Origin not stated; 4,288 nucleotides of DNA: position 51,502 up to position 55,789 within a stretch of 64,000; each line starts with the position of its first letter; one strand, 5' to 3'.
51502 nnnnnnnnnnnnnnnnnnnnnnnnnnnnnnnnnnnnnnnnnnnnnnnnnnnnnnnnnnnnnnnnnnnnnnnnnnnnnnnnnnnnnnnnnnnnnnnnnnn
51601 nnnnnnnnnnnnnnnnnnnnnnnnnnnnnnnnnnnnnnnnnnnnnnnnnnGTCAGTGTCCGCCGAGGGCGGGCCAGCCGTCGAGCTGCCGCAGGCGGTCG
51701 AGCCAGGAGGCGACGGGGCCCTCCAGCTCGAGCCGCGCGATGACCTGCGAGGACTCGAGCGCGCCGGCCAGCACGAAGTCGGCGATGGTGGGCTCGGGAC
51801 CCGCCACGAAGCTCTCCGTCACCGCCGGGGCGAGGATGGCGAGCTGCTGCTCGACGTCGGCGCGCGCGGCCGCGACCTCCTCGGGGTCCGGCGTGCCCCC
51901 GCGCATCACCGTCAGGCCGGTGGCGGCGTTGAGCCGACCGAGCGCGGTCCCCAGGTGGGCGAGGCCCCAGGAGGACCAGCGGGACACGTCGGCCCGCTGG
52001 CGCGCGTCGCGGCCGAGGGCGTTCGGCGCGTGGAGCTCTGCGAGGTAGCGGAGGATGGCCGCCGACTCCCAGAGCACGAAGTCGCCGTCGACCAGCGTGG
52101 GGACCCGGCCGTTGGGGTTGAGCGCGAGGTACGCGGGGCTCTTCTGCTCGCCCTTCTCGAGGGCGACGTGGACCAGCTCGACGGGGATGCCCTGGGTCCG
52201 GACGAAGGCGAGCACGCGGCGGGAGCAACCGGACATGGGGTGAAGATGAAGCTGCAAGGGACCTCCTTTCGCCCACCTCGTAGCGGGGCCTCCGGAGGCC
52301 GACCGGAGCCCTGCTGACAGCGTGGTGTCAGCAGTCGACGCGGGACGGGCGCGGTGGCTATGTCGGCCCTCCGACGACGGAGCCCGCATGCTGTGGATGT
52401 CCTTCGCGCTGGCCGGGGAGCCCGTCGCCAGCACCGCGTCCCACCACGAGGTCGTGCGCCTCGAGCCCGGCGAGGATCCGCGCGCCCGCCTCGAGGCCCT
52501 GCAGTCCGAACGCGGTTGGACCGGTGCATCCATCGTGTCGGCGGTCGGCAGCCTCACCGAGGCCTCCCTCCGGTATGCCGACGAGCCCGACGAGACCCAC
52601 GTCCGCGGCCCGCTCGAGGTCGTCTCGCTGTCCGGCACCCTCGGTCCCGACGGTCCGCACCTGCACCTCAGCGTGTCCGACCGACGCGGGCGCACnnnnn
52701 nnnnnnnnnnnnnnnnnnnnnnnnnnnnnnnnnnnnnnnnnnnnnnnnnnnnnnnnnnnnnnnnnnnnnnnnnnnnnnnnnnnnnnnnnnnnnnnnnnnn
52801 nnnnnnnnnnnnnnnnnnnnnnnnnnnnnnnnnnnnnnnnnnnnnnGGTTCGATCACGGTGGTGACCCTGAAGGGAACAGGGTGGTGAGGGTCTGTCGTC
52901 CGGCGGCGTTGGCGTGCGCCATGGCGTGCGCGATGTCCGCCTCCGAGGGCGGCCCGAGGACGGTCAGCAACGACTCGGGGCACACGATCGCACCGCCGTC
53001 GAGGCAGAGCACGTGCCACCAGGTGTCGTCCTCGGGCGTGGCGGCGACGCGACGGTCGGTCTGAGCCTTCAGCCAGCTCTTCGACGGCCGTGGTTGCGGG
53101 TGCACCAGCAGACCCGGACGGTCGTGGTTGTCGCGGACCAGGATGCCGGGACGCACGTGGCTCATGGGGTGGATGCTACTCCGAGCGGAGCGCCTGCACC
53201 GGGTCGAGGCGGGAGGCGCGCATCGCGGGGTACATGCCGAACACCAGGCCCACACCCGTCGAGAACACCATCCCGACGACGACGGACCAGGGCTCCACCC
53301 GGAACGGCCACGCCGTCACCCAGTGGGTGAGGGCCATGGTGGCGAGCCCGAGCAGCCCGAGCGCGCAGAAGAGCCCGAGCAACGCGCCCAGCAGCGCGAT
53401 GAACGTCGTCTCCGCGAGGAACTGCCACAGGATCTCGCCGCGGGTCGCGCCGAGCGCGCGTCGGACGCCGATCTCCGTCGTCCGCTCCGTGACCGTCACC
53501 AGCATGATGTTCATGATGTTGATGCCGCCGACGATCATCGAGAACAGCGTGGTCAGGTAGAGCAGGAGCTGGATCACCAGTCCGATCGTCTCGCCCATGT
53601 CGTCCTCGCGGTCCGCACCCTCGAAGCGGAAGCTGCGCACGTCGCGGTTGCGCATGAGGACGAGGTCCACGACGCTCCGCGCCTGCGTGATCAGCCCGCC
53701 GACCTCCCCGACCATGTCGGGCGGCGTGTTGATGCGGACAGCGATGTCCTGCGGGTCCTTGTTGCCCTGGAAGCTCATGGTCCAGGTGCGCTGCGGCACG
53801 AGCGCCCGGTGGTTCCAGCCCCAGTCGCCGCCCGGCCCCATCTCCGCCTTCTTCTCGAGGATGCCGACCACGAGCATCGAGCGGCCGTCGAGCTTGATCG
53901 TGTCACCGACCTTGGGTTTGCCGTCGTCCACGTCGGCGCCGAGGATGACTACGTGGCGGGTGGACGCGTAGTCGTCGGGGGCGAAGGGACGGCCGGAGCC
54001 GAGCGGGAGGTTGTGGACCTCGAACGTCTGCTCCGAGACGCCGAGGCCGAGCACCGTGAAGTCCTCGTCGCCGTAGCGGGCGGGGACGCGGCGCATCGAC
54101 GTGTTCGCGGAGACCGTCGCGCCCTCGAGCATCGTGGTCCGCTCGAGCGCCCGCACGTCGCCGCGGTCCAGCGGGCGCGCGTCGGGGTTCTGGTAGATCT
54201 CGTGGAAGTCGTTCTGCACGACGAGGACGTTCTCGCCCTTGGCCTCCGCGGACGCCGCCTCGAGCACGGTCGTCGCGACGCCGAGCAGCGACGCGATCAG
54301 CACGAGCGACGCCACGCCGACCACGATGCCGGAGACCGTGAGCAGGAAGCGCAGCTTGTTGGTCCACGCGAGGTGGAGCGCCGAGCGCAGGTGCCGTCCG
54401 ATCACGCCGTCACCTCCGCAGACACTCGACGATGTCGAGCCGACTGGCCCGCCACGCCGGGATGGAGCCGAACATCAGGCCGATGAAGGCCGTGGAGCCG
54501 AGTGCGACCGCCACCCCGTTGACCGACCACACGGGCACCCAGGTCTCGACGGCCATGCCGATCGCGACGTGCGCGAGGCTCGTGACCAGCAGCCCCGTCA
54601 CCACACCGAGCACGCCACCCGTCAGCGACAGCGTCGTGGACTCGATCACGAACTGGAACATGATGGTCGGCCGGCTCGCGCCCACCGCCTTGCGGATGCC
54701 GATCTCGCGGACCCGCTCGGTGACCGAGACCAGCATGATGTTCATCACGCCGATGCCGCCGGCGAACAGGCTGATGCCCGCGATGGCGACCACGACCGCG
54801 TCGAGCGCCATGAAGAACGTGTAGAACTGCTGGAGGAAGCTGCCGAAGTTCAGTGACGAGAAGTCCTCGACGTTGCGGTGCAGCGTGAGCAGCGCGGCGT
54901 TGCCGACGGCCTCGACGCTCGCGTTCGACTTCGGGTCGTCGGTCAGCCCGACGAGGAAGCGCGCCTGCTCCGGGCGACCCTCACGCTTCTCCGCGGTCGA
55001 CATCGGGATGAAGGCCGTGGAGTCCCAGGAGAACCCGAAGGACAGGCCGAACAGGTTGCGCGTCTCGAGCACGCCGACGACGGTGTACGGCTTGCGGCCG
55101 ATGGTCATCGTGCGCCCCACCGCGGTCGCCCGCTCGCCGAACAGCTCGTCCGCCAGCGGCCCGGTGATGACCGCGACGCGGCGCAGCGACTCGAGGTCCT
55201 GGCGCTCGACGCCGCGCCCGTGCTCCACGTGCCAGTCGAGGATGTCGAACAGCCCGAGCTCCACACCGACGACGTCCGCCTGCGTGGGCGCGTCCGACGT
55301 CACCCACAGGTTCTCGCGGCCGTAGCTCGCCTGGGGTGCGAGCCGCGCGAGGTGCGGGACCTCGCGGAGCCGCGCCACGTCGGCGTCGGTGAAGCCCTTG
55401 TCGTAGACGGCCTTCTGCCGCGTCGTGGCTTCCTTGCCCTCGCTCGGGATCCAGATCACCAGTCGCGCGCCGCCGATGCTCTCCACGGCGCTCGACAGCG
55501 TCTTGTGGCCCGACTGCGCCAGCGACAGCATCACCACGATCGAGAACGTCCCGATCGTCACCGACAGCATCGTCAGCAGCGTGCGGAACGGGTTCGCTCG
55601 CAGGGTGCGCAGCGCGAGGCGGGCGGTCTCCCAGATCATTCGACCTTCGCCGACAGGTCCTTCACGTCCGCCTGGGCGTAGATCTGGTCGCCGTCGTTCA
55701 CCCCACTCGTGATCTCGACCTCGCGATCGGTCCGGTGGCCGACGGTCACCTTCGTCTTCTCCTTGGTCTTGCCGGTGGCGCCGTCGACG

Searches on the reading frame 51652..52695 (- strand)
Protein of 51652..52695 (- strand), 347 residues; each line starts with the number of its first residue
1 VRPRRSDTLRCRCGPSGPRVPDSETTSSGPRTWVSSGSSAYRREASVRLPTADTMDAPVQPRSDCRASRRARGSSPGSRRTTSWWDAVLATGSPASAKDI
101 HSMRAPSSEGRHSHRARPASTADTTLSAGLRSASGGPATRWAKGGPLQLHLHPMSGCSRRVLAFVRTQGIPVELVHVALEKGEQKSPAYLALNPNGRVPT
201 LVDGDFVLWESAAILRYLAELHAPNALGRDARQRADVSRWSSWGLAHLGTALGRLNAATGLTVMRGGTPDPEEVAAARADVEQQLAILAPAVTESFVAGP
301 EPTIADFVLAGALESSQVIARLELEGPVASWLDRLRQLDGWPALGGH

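Call 39: search_protein_families(library=pfam, proteins=[window:51652-52695:-], max_evalue=0.00001)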
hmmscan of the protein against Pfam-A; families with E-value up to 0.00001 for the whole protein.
window:51652-52695:- (347 aa): 3 families
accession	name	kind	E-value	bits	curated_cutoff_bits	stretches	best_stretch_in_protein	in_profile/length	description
PF02798.26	GST_N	-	8.4e-17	61.7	20.9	1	152-220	8-76/76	Glutathione S-transferase, N-terminal domain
PF13409.12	GST_N_2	-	2.3e-16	60.6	25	1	155-220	2-69/70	Glutathione S-transferase, N-terminal domain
PF13417.12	GST_N_3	-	6.9e-14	52.4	22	1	153-225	5-74/75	Glutathione S-transferase, N-terminal domain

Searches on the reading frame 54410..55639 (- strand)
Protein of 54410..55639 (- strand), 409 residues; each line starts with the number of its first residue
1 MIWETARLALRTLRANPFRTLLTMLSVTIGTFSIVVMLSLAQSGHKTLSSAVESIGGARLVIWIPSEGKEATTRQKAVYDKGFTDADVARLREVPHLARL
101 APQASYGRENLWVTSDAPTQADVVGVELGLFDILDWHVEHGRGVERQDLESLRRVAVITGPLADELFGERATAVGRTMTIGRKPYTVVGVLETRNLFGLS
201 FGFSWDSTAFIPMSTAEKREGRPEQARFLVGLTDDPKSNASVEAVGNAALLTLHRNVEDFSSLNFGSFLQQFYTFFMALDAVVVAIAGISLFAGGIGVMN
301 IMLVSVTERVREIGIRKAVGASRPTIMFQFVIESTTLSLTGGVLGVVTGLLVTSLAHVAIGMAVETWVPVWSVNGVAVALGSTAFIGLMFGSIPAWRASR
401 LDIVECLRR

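Call 7: search_protein_families(library=pfam, proteins=[window:54410-55639:-])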
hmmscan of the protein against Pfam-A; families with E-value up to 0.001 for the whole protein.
window:54410-55639:- (409 aa): 2 families
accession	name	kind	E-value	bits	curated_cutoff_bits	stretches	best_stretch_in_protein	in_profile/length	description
PF12704.14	MacB_PCD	-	2.6e-35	123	27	1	20-243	1-201/207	MacB-like periplasmic core domain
PF02687.27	FtsX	-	7e-15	55.6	25.5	1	285-401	2-118/120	FtsX-like permease C-terminal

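Call 50: find_encoding_contigs(protein=window:54410-55639:-, flank=10000, max_places=5)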
Protein window:54410-55639:- (409 aa): no gene with exactly this product is on record in the collection.
